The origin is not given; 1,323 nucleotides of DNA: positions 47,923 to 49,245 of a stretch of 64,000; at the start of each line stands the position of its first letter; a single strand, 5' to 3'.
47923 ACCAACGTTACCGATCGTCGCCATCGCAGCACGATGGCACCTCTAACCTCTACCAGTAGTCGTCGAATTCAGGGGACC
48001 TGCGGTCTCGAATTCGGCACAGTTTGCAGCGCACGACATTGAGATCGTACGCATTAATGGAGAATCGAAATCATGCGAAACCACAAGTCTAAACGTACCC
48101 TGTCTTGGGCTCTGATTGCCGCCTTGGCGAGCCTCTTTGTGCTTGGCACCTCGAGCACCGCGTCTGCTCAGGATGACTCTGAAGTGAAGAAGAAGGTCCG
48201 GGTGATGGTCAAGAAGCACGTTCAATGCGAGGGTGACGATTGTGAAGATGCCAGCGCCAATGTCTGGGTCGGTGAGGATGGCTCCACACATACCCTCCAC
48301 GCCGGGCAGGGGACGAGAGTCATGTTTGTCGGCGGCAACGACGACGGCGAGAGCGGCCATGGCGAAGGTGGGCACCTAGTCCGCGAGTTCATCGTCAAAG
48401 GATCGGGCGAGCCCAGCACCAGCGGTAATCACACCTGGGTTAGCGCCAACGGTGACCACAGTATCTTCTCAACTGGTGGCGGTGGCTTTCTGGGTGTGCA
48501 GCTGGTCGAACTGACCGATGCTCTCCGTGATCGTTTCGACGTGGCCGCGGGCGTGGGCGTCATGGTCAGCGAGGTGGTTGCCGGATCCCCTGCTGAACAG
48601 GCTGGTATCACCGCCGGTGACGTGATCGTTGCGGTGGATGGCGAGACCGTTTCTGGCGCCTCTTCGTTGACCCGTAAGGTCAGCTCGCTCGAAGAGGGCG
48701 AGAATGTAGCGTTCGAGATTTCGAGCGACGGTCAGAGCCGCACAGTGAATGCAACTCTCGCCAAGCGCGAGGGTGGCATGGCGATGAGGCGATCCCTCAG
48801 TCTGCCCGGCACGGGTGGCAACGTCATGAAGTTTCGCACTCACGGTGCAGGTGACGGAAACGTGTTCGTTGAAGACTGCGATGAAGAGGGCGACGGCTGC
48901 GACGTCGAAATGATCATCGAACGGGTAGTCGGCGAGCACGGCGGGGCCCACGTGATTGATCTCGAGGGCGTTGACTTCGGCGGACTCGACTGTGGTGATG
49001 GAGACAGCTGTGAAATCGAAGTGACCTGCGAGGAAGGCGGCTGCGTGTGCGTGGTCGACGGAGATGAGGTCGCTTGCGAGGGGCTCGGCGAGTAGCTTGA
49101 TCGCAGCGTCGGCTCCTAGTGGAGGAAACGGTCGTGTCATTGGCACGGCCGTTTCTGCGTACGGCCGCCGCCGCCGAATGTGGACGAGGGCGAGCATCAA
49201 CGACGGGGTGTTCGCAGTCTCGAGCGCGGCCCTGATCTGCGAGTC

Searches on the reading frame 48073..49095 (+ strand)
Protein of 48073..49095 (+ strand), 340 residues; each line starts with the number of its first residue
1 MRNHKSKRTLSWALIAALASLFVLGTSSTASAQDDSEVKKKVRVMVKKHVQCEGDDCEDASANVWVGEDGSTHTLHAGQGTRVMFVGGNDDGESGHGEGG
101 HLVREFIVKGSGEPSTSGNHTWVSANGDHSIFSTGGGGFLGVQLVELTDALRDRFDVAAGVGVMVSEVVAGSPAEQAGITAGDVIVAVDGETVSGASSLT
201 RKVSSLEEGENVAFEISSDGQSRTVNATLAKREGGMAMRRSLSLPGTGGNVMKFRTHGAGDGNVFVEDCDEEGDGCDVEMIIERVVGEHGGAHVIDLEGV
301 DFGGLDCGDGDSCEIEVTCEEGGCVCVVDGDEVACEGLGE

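Call 12: search_protein_families(library=pfam, proteins=[window:48073-49095:+])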
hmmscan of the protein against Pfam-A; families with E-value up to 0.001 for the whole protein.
window:48073-49095:+ (340 aa): 4 families
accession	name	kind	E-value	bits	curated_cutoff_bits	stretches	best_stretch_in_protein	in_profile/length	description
PF13180.12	PDZ_2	-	7.7e-16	58.6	27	1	138-229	1-80/80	PDZ domain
PF17820.7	PDZ_6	-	7.3e-12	45.3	27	1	165-204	2-41/54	PDZ domain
PF00595.29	PDZ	-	2.2e-11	44.4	23.2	1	134-208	6-71/81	PDZ domain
PF14685.13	PDZ_Tricorn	-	0.00026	21.4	25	1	166-225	25-86/88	Tricorn protease PDZ domain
